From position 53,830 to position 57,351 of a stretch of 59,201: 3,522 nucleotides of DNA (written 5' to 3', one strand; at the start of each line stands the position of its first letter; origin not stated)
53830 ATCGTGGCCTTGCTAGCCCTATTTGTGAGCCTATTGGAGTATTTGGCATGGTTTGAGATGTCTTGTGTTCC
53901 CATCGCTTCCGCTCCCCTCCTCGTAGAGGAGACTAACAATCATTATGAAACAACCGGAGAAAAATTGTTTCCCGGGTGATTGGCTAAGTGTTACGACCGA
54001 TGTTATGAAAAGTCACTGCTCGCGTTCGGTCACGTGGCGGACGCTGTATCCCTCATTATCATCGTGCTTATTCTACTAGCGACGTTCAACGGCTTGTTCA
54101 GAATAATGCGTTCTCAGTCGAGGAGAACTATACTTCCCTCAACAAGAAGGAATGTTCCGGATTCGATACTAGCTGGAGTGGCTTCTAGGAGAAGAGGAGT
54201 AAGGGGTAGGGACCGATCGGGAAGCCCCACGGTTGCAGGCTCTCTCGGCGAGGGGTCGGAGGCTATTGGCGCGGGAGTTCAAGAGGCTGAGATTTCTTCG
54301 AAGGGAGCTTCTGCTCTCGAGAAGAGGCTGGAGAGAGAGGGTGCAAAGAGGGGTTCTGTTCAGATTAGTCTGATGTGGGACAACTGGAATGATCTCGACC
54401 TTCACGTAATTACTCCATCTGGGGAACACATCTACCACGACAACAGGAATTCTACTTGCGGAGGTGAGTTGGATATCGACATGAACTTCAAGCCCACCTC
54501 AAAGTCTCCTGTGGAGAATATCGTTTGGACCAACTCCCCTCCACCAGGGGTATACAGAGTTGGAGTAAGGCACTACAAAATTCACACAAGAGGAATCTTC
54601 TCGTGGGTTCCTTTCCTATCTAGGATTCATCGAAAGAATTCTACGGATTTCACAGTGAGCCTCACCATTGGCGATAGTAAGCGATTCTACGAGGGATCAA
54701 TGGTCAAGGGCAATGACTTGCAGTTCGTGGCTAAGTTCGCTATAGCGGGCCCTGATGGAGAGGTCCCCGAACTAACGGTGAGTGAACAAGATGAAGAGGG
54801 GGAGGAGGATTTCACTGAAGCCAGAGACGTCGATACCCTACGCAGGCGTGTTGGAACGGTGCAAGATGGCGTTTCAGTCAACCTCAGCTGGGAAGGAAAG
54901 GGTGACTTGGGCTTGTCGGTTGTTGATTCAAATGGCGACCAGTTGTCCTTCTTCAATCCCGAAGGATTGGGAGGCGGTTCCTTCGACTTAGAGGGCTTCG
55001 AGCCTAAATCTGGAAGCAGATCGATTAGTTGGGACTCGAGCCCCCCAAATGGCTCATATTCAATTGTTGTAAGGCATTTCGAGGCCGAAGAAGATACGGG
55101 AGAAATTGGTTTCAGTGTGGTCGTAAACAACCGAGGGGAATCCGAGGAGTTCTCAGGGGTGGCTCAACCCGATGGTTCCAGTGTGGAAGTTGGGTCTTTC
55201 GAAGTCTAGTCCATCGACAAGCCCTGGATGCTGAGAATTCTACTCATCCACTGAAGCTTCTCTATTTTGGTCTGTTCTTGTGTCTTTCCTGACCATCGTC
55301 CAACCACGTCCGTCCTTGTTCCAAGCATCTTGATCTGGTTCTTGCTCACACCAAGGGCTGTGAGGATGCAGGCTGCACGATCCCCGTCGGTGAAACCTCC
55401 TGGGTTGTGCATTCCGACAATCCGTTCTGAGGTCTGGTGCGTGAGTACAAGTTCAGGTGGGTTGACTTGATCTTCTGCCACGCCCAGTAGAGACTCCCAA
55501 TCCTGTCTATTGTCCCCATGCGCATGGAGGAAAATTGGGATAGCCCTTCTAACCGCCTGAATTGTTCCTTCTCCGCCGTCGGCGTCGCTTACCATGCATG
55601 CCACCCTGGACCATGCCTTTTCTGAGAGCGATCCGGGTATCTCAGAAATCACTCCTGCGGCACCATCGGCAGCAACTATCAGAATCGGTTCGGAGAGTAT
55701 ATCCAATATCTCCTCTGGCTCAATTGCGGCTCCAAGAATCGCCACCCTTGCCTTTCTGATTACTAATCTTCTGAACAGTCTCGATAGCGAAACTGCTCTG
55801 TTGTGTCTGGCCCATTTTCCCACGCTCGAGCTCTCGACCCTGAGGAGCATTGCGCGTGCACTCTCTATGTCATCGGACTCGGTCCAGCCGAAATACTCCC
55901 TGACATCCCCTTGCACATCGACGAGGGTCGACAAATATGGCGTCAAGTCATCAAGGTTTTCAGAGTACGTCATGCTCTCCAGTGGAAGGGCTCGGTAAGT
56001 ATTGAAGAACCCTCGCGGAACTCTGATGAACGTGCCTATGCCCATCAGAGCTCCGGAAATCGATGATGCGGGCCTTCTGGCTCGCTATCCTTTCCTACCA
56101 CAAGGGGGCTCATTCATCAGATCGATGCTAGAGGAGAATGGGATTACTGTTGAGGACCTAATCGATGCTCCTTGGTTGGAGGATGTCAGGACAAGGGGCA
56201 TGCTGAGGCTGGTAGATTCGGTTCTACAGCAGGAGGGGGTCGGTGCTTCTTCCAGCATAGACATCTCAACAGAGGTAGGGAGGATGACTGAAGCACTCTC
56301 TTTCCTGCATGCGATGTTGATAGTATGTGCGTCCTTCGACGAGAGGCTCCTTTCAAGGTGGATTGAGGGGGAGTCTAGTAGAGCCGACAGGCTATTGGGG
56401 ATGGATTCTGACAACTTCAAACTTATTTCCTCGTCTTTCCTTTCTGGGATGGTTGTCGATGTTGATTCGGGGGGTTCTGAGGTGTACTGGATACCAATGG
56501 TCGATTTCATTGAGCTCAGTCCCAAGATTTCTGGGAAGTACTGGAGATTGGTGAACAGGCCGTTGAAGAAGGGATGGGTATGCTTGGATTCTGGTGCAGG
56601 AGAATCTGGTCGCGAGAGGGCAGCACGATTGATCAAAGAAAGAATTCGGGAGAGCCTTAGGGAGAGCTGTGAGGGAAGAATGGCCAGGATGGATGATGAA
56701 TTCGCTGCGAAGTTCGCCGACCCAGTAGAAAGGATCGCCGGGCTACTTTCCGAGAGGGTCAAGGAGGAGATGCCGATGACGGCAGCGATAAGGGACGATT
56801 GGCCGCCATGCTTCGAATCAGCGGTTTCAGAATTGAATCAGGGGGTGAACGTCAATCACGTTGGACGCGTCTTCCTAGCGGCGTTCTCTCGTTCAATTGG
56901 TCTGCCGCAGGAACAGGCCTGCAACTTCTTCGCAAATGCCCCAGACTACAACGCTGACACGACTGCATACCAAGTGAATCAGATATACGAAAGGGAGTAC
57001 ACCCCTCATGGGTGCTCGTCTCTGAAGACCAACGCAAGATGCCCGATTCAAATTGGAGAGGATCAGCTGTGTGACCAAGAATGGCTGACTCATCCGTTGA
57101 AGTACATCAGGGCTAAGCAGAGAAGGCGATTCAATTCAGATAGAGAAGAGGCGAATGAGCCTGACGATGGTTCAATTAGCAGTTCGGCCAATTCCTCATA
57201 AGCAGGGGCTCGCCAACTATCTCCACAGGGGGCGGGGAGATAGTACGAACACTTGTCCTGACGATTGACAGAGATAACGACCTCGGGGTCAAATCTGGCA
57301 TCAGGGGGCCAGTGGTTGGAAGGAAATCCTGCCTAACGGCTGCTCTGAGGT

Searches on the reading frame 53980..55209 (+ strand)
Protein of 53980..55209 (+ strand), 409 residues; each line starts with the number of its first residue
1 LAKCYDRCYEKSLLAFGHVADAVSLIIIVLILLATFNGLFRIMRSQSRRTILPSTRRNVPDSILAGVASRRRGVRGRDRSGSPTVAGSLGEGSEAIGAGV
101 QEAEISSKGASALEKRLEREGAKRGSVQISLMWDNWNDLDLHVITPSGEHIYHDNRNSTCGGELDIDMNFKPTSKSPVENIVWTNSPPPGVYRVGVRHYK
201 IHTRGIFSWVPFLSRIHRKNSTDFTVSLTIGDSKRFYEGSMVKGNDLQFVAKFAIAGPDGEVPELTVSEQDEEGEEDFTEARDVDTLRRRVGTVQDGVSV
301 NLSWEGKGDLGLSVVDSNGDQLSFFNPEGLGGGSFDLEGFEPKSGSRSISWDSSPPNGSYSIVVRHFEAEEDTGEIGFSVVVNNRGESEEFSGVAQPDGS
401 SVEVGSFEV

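Call 14: search_protein_families(library=pfam, proteins=[window:53980-55209:+], max_evalue=0.01)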
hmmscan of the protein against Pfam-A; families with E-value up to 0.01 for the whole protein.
window:53980-55209:+ (409 aa): 1 family
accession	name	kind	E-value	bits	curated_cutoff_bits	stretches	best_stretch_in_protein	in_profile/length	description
PF04151.21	PPC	-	0.00049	21.4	25.9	0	123-197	11-69/70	Bacterial pre-peptidase C-terminal domain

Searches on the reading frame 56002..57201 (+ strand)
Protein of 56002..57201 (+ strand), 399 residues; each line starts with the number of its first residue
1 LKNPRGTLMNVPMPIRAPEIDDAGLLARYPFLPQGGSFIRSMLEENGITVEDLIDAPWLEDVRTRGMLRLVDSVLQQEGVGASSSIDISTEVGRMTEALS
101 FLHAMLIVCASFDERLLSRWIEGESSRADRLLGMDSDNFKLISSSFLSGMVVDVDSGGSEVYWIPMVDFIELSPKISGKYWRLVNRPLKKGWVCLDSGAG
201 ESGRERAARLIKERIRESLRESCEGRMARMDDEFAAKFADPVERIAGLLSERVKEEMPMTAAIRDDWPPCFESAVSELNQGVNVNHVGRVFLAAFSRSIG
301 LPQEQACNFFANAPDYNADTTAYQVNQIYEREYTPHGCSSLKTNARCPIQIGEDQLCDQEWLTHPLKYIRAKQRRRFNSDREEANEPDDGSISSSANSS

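Call 14: search_protein_families(library=pfam, proteins=[window:56002-57201:+], max_evalue=0.01)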
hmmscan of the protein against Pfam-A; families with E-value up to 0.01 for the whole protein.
window:56002-57201:+ (399 aa): 1 family
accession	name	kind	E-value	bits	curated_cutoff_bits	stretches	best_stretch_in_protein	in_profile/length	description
PF04104.19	DNA_primase_lrg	-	1.3e-14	54.6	22.4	1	162-356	3-213/266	Eukaryotic and archaeal DNA primase, large subunit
